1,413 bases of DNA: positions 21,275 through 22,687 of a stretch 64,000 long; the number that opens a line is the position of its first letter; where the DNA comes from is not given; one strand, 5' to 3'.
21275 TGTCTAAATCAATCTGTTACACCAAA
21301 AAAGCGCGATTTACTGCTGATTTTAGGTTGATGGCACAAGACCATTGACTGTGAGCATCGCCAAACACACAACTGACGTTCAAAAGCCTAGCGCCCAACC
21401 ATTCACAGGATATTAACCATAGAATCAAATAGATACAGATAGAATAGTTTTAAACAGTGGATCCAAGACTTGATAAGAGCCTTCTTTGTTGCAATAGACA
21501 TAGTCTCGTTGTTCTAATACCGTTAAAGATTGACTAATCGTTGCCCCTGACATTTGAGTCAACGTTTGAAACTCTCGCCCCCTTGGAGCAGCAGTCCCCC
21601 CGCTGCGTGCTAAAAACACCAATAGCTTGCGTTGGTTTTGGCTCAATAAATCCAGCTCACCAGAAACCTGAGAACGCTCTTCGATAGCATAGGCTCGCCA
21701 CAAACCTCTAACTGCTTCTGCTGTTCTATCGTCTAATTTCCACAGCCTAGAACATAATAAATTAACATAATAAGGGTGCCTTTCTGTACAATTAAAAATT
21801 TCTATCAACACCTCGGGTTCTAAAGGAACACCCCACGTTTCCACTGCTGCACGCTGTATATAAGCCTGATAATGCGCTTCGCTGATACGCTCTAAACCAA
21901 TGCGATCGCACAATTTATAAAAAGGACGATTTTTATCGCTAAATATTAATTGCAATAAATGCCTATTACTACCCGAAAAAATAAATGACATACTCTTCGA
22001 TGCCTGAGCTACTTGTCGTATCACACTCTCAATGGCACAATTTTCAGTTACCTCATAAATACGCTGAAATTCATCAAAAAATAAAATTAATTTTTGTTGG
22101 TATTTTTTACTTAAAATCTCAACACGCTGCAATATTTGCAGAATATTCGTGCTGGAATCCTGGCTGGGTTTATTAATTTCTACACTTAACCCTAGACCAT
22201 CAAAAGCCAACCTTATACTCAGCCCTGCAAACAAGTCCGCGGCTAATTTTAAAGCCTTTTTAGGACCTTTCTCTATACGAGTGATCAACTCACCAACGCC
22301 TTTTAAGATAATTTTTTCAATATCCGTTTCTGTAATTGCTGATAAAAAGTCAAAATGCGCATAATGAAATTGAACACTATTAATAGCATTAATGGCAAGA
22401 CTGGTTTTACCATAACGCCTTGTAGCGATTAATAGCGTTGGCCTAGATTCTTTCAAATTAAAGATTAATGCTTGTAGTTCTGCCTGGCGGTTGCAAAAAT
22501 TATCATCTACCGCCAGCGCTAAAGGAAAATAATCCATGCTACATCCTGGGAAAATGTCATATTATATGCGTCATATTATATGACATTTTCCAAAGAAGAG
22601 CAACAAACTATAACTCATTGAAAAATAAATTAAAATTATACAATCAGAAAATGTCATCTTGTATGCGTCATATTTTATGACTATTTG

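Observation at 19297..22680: Tandem paralogous archaeal-type AAA ATPase genes, each preceded by its own palindromic operator, separated by a transposon-scarred spacer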

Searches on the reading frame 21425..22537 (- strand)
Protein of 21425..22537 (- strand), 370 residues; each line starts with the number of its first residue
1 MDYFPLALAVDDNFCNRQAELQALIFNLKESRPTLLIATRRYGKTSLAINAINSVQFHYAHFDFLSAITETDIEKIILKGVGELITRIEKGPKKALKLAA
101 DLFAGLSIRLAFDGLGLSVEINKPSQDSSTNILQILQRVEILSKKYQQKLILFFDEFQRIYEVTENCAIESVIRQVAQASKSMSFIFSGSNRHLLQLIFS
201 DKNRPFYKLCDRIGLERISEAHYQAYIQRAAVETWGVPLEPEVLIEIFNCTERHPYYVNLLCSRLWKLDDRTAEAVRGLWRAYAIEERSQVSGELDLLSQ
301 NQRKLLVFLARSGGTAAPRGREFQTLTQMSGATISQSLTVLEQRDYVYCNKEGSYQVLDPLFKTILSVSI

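Call 3: search_protein_families(library=pfam, proteins=[window:21425-22537:-], max_evalue=0.1)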
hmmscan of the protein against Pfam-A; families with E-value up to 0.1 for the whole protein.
window:21425-22537:- (370 aa): 6 families
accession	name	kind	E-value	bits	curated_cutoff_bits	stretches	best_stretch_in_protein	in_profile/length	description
PF13173.12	AAA_14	-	3.6e-07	30.7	27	1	139-196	52-104/129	AAA domain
PF01637.24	ATPase_2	-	6.4e-06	26.6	33.2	1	14-165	1-127/225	ATPase domain predominantly from Archaea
PF13401.12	AAA_22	-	0.0084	16.9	27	1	32-197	6-129/130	AAA domain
PF12802.13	MarR_2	-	0.012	16.2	27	1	301-347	6-50/61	MarR family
PF13191.12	AAA_16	-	0.037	15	32.6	0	37-178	30-161/167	AAA ATPase domain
PF13601.12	HTH_34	-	0.068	13.8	27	0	322-352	19-49/80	Winged helix DNA-binding domain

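Call 5: search_protein_families(library=ncbifam, proteins=[window:21425-22537:-], max_evalue=0.1)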
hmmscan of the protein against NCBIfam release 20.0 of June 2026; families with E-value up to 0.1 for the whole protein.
window:21425-22537:- (370 aa): 2 families
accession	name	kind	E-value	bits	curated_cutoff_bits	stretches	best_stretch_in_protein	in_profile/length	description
NF033789.1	repress_SdpR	subfamily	0.0029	17.5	100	1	301-355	9-59/79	autorepressor SdpR family transcription factor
NF033788.1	HTH_metalloreg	subfamily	0.012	15.4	55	1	304-354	15-62/77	metalloregulator ArsR/SmtB family transcription factor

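Call 9: find_homologous_proteins(query=window:21425-22537:-)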
Query window:21425-22537:- (370 aa): 878 proteins with E <= 0.001 among 6879 candidates; the best 120 are listed.
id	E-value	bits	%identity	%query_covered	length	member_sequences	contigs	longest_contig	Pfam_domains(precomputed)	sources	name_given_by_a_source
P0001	1.6e-240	815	100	100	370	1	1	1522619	PF13173.13,PF01637.25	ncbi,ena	-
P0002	5.8e-149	514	64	99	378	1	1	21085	PF13173.13,PF01637.25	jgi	jgi:hypothetical protein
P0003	9.8e-148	510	62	99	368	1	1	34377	PF13173.13,PF01637.25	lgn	-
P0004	1.5e-146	506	61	99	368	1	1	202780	PF13173.13,PF01637.25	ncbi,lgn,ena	-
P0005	2.8e-146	505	61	99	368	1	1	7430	PF13173.13,PF01637.25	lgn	-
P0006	7.8e-146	504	62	99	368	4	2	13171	PF13173.13,PF01637.25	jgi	jgi:uncharacterized protein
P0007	1.3e-144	500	61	99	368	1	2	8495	PF13173.13,PF01637.25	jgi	jgi:uncharacterized protein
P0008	6.1e-143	494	61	99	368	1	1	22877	PF13173.13,PF01637.25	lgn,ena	-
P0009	4.7e-142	491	61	100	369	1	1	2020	PF13173.13,PF01637.25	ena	-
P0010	1.6e-141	489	61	99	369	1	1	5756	PF13173.13,PF01637.25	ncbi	-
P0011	6.8e-141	487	60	99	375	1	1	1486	PF13173.13,PF01637.25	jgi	-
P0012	2.0e-138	479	60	99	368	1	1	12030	PF13173.13,PF01637.25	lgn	-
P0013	2.7e-138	479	61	99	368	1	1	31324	PF13173.13,PF01637.25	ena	-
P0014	1.6e-137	476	58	99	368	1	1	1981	PF13173.13,PF01637.25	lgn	-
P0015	9.6e-136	470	57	99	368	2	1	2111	PF13173.13,PF01637.25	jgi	-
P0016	2.3e-135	469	58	99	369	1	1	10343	PF13173.13,PF07693.21,PF01637.25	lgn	-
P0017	4.7e-135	468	58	99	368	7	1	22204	PF13173.13,PF01637.25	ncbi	-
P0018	5.3e-135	468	58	99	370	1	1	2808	PF13173.13,PF01637.25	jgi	jgi:AAA+ ATPase superfamily predicted ATPase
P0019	5.9e-134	465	59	99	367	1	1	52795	PF13173.13,PF01637.25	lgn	-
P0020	7.6e-134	464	59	99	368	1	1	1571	PF13173.13,PF20703.4,PF01637.25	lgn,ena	-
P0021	2.7e-133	462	58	99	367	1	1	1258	PF13173.13,PF01637.25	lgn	-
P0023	3.0e-133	462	56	99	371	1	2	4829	PF13173.13,PF01637.25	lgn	-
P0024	1.4e-132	460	57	100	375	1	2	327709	PF13173.13,PF01637.25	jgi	jgi:AAA+ ATPase superfamily predicted ATPase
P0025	3.2e-131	456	58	99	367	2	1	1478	PF13173.13,PF01637.25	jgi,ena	-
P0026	6.7e-131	454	59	99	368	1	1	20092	PF13173.13,PF01637.25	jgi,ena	jgi:uncharacterized protein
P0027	1.9e-130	453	59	99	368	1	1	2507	PF13173.13,PF01637.25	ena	-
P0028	5.0e-130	452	57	99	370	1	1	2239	PF13173.13,PF01637.25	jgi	jgi:uncharacterized protein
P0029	5.2e-130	452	56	99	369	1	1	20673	PF13173.13,PF01637.25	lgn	-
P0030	4.9e-129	448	56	99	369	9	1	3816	PF13173.13,PF01637.25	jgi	-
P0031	5.5e-129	448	56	100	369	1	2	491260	PF13173.13,PF01637.25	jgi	jgi:AAA+ ATPase superfamily predicted ATPase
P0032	8.0e-129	448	57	99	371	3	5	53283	PF13173.13,PF01637.25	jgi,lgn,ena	-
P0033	8.1e-129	448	54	99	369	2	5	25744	PF13173.13,PF01637.25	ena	-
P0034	9.2e-129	447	54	99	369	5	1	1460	PF13173.13,PF01637.25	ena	-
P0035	4.9e-128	445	53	99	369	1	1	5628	PF13173.13,PF01637.25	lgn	-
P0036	5.0e-128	445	56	99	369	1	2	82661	PF13173.13,PF01637.25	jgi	jgi:AAA+ ATPase superfamily predicted ATPase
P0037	6.9e-128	445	55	99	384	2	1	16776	PF13173.13,PF01637.25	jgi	jgi:AAA+ ATPase superfamily predicted ATPase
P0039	7.6e-127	441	53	99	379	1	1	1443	PF13173.13,PF01637.25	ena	-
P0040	8.3e-127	441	57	99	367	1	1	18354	PF13173.13,PF01637.25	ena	-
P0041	1.6e-126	440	53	99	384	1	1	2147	PF13173.13,PF01637.25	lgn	-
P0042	1.6e-126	440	54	99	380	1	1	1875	PF13173.13,PF01637.25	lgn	-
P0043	5.4e-126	438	57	99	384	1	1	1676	PF13173.13,PF01637.25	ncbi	-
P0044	7.4e-126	438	54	99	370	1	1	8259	PF13173.13,PF01637.25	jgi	-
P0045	2.1e-125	436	57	99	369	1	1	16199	PF13173.13,PF01637.25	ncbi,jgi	jgi:AAA+ ATPase superfamily predicted ATPase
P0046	2.4e-125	436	55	100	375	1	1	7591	PF13173.13,PF01637.25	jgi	jgi:uncharacterized protein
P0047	6.4e-125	435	54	99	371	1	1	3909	PF13173.13,PF01637.25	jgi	-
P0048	7.0e-125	435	54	99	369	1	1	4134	PF13173.13,PF01637.25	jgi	jgi:uncharacterized protein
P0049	9.1e-125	434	54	99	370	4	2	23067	PF13173.13,PF01637.25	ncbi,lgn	-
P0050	3.9e-124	432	57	94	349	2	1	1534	PF13173.13,PF01637.25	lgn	-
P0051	6.5e-124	432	57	99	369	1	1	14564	PF13173.13,PF01637.25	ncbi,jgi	jgi:AAA+ ATPase superfamily predicted ATPase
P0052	6.6e-124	431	55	99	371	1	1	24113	PF13173.13,PF01637.25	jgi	jgi:AAA+ ATPase superfamily predicted ATPase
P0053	1.5e-123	430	54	99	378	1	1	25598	PF13173.13,PF01637.25,PF13191.13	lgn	-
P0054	1.9e-123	430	55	99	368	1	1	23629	PF13173.13,PF01637.25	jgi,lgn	jgi:hypothetical protein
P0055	2.8e-123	429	55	99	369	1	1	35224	PF13173.13,PF01637.25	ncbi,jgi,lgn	-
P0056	8.8e-123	428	55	99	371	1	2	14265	PF13173.13,PF01637.25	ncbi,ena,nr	ncbi:MAG: ATP-binding protein [Gammaproteobacteria bacterium]|nr:ATP-binding protein [Gammaproteobac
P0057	1.3e-121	424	55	99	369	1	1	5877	PF13173.13,PF01637.25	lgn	-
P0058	1.4e-120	421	54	99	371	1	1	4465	PF13173.13,PF01637.25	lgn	-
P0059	4.9e-120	419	54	99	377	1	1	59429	PF13173.13,PF00004.36,PF13401.13,PF01637.25,PF13191.13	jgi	jgi:uncharacterized protein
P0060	3.3e-119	416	55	99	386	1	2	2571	PF13173.13,PF01637.25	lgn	-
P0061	3.6e-119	416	52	99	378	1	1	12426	PF13173.13,PF13401.13,PF01637.25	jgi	jgi:hypothetical protein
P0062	8.0e-119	415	53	99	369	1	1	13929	PF13173.13,PF01637.25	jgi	jgi:AAA+ ATPase superfamily predicted ATPase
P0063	2.7e-118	413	52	99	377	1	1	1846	PF13173.13,PF01637.25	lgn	-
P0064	3.4e-118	413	53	99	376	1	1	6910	PF13173.13,PF01637.25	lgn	-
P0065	3.7e-118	413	54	99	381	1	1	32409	PF13173.13,PF01637.25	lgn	-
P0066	4.8e-118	412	53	99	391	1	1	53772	PF13173.13,PF01637.25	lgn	-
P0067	9.4e-118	411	54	99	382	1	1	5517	PF13173.13,PF01637.25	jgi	jgi:AAA+ ATPase superfamily predicted ATPase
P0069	2.2e-117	410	52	100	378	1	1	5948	PF13173.13,PF01637.25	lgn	-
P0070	3.7e-117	409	53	99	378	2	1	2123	PF13173.13,PF01637.25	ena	-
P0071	6.2e-117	409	52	97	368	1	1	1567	PF13173.13,PF01637.25,PF13191.13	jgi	-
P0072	7.4e-117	408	52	99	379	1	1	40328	PF13173.13,PF01637.25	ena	-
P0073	8.9e-117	408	53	99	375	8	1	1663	PF13173.13,PF01637.25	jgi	jgi:AAA+ ATPase superfamily predicted ATPase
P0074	1.1e-116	408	54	99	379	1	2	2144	PF13173.13,PF01637.25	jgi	jgi:AAA+ ATPase superfamily predicted ATPase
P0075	1.6e-116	407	53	99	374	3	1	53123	PF13173.13,PF01637.25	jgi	-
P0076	2.6e-116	407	52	99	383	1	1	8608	PF13173.13,PF01637.25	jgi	jgi:AAA+ ATPase superfamily predicted ATPase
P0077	3.1e-116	406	54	99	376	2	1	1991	PF13173.13,PF01637.25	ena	-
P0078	8.8e-116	405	53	99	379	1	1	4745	PF13173.13,PF01637.25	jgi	jgi:AAA+ ATPase superfamily predicted ATPase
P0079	8.9e-116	405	51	100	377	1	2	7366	PF13173.13,PF01637.25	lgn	-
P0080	1.4e-115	404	52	98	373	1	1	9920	PF13173.13,PF01637.25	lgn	-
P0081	1.5e-115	404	53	99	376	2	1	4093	PF13173.13,PF01637.25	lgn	-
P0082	1.7e-115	404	52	99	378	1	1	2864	PF13173.13,PF01637.25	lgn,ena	-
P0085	3.9e-115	403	53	99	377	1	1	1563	PF13173.13,PF01637.25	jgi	-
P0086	7.0e-115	402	51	99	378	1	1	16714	PF13173.13,PF01637.25,PF13191.13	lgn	-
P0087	1.3e-114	401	50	99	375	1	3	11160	PF13173.13,PF01637.25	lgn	-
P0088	2.1e-114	400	52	99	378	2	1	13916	PF13173.13,PF01637.25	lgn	-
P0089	2.4e-114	400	53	99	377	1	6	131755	PF13173.13,PF01637.25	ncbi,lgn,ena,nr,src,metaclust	ncbi:MAG: hypothetical protein A3F10_04010 [Coxiella sp. RIFCSPHIGHO2_12_FULL_42_15]|nr:MAG: hypothe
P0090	2.9e-114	400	51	99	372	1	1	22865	PF13173.13,PF01637.25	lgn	-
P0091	2.9e-114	400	51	99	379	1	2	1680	PF13173.13,PF01637.25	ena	-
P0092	3.3e-114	400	52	99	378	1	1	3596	PF13173.13,PF01637.25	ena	-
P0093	3.5e-114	400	53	99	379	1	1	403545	PF13173.13,PF01637.25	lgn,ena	-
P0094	5.1e-114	399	51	99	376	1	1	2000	PF13173.13,PF01637.25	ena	-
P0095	5.4e-114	399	51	99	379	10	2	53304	PF13173.13,PF01637.25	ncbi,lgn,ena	-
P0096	5.7e-114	399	52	99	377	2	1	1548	PF13173.13,PF01637.25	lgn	-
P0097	6.7e-114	399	52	99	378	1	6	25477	PF13173.13,PF13401.13,PF01637.25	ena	-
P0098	1.8e-113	397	52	99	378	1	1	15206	PF13173.13,PF01637.25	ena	-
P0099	2.5e-113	397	52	99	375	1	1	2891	PF13173.13,PF01637.25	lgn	-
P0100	1.3e-112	394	51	99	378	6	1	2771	PF13173.13,PF01637.25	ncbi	-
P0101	2.5e-112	393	50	99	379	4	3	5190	PF13173.13,PF01637.25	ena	-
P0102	2.5e-112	393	52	100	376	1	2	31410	PF13173.13,PF01637.25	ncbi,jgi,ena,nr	ncbi:MAG: hypothetical protein ACD_45C00507G0006 [uncultured bacterium]|nr:MAG: hypothetical protein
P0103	3.8e-112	393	52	99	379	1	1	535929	PF13173.13,PF01637.25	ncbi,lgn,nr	ncbi:MAG: ATP-binding protein [Legionellaceae bacterium]|nr:ATP-binding protein [Legionellaceae bact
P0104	6.8e-112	392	51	99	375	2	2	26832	PF13173.13,PF01637.25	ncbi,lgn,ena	-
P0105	8.0e-112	392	51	99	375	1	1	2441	PF13173.13,PF01637.25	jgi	-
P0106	1.6e-111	391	50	99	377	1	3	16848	PF13173.13,PF13401.13,PF01637.25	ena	-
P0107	2.6e-111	390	50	99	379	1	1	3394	PF13173.13,PF00004.36,PF13401.13,PF01637.25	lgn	-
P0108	3.9e-111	390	50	100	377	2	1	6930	PF13173.13,PF01637.25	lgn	-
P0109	4.1e-111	389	51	99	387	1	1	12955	PF13173.13,PF00004.36,PF01637.25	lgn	-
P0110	5.7e-111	389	51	99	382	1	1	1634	PF13173.13,PF01637.25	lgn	-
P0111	5.8e-111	389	50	100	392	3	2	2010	PF13173.13,PF01637.25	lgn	-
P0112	5.8e-111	389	50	99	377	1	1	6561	PF13173.13,PF13401.13,PF01637.25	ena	-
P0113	8.2e-111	388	50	99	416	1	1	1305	PF13173.13,PF01637.25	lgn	-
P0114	2.0e-110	387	50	99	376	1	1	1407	PF13173.13,PF01637.25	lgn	-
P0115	2.4e-110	387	51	99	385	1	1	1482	PF13173.13,PF01637.25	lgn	-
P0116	3.1e-110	387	50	99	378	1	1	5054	PF13173.13,PF01637.25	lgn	-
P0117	3.2e-110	386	50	99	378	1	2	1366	PF13173.13,PF01637.25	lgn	-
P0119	5.7e-110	386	51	99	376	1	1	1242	PF13173.13,PF01637.25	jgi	jgi:uncharacterized protein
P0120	6.1e-110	386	50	99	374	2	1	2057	PF13173.13,PF01637.25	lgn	-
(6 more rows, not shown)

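Call 10: search_solved_structures(query=window:21425-22537:-, max_evalue=1)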
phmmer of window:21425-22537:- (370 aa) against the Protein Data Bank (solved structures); distinct sequences matched with E-value up to 1: 4.
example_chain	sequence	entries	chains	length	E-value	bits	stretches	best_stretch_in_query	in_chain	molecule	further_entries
4d49_A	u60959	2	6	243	0.01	18.2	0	120-221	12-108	ARMADILLO REPEAT PROTEIN ARM00027 | YIII(Dq.V1)4CPAF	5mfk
5mfi_A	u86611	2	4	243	0.011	18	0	176-223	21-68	YIII(Dq.V2)4CqI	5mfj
7tdp_A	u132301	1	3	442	0.77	12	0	184-230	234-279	Glutamine synthetase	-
7tfa_B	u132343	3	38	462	0.82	11.9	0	184-230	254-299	Glutamine synthetase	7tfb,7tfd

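Call 11: search_protein_families(library=padloc, proteins=[window:21425-22537:-], max_evalue=0.1)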
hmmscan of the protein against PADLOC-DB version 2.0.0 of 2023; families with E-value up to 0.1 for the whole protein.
window:21425-22537:- (370 aa): 3 families
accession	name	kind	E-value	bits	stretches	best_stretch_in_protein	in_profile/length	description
PDLC04791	PDC-S01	-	0.0026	14.5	1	20-196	6-126/395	-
PDLC04787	PDC-S01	-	0.0038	14.1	1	132-196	77-133/412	-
PDLC04140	mad8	-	0.01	13.4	0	19-59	15-55/314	mads_8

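Call 12: find_encoding_contigs(protein=P0001, flank=3000, max_places=3)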
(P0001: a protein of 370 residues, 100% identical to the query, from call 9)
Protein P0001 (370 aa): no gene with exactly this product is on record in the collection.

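Call 13: find_related_loci(query=window:21425-22537:-, collection=genome_contigs, flank=6000)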
Query window:21425-22537:- (370 aa) in genome_contigs; peptide patterns used: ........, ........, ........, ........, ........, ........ (x = any residue, [..] = any of these).
242 stretches matched a pattern; 28 encode a relative of the query (tblastn E <= 1e-3); 28 distinct loci.
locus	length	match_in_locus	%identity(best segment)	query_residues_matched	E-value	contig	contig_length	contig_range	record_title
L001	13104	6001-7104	54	1-367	2e-134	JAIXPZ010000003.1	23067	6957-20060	MAG: Legionellales bacterium isolate C4_MAG_00008 pond_C4_MAG_00008_000000000012, whole genome shotgun sequence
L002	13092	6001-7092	45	4-366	2e-104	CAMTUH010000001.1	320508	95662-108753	MAG: uncultured Coxiellaceae bacterium isolate G01_MAG_00002 genome assembly, contig: G01_MAG_00002_000000000002, whole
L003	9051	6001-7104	28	4-368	1e-38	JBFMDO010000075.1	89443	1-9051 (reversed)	MAG: Nitrospirota bacterium isolate MAG221 MAG221_75, whole genome shotgun sequence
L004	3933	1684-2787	28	4-368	2e-38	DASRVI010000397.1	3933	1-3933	MAG TPA_asm: Acidobacteriota bacterium isolate SMAG_U9192 k141_239313, whole genome shotgun sequence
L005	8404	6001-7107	30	4-369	3e-38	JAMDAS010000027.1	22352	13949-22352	MAG: Candidatus Omnitrophota bacterium isolate FK_Sedi_B_Bin.251 NODE_7796_length_22352_cov_8.67316, whole genome shotgu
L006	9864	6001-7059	28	14-362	7e-34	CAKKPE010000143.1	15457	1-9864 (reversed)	bacterium isolate Hainich-H32-bin143-1 genome assembly, contig: H32-bin143_1_Hain_PNK108_H32_02um_2295_length_15457_cov_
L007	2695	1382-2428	28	12-363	6e-32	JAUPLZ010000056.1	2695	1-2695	MAG: Campylobacterota bacterium isolate erpe_2018_pw_30hr_WHONDRS-PP48-000095_B_bin.9 scaffold_161238, whole genome shot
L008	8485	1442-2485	27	13-363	7e-31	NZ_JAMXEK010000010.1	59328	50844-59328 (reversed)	Aliarcobacter cryaerophilus strain CNAC030 CNAC030.fasta10, whole genome shotgun sequence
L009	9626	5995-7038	27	13-363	8e-31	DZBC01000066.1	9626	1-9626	MAG TPA_asm: Sulfuricurvum sp. isolate SulCav_PC08_66_51_9 SulCav_PC08-66_7054_length_9626_cov_5.246369, whole genome sh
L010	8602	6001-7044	27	13-363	1e-30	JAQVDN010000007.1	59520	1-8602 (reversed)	MAG: Candidatus Gracilibacteria bacterium isolate STE_112 NODE_846_length_59520_cov_64.981446_Sandtown_E, whole genome s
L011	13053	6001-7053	27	11-363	3e-30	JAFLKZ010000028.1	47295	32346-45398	MAG: Campylobacteraceae bacterium isolate LaCa_MAG_18 c_000000001296, whole genome shotgun sequence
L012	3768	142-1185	27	13-363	6e-30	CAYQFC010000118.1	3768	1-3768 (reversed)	MAG TPA_asm: uncultured Aliarcobacter sp. isolate binchicken_co79_357 genome assembly, contig: NODE_40248_length_3768_co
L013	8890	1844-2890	28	11-361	5e-30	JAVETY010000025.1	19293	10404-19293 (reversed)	MAG: Sulfurimonadaceae bacterium isolate BF2_26 NODE_1426_length_19293_cov_3.771699_Biofilm2, whole genome shotgun seque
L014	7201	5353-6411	27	12-367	2e-29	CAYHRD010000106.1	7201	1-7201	MAG TPA_asm: uncultured Sulfurimonas sp. isolate ERP119705_co14_320 genome assembly, contig: NODE_17251_length_7201_cov_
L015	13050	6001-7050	27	10-363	2e-29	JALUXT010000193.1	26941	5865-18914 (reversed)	MAG: Campylobacteraceae bacterium isolate 131-447_metabat2_scaf2bin.030 131-447_scaffold_885_c1, whole genome shotgun se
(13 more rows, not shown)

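Call 21: find_related_loci(query=A1, collection=metagenome_contigs, flank=6000)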
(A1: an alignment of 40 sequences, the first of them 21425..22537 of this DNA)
Query A1 (370 aa) in metagenome_contigs; peptide patterns used: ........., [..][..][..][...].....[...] (x = any residue, [..] = any of these).
600 stretches matched a pattern (row limit reached: there are more); 403 encode a relative of the query (tblastn E <= 1e-3); the best 80 are kept; 80 distinct loci.
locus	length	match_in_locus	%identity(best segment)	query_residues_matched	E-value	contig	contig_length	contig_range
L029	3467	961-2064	45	2-368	9e-109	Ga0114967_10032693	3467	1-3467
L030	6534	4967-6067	42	1-366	2e-105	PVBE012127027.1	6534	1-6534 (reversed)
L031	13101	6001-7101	43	1-367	1e-104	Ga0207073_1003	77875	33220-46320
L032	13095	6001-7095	44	3-366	2e-101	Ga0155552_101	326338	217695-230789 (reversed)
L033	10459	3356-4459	43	1-367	3e-99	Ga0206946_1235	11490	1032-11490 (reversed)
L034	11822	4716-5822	42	2-369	3e-97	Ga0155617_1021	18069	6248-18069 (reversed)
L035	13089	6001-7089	43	4-366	4e-91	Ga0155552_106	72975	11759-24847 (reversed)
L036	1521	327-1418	41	4-367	3e-93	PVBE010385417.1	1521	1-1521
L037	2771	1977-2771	52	1-265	4e-84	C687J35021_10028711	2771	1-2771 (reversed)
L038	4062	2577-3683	38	3-368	5e-76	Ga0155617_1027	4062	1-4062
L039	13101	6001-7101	39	4-368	5e-74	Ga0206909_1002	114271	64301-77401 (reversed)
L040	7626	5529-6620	38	2-366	5e-73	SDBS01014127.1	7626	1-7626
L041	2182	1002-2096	33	3-366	1e-73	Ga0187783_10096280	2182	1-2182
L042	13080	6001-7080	36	4-362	2e-69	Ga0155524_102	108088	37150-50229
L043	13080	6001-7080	35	4-362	3e-69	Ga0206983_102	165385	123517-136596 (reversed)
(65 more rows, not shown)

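Call 28: predict_structure(alignment_id=A1)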
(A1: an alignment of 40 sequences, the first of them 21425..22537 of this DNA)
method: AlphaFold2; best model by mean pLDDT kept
length: 370 residues; sequences in the alignment: 40
mean_pLDDT: 90.3   pTM: 0.85
mean pLDDT of the five models: 90.3, 88.3, 88.2, 86.4, 86.2
residues with pLDDT >= 90: 257; 70-90: 100; 50-70: 12; < 50: 1
segments of 3 or more residues with pLDDT < 50: none
pLDDT, mean of each block of 10 residues (from residue 1): 80 75 95 91 91 95 94 94 91 87 83 77 78 94 93 95 87 92 94 86 82 91 92 95 97 93 93 96 94 93 96 93 95 95 90 92 83
secondary structure, 60 per line:
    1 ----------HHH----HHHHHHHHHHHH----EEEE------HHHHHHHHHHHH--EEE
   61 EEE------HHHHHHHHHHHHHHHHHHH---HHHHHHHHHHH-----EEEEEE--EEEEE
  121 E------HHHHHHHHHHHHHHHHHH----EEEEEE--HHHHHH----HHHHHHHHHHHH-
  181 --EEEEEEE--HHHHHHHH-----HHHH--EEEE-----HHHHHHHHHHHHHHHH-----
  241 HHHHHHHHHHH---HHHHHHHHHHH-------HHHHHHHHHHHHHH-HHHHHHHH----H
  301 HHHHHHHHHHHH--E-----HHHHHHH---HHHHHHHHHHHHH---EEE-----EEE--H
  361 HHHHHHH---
elements in order: H18-29 E34-37 H44-55 E58-63 H70-88 H92-102 E108-113 E116-121 H128-145 E150-155 H158-163 H168-179 E183-189 H192-199 H205-208 E211-214 H220-235 H241-251 H255-265 H273-286 H288-295 H300-312 H321-327 H331-343 E347-349 E355-357 H360-367
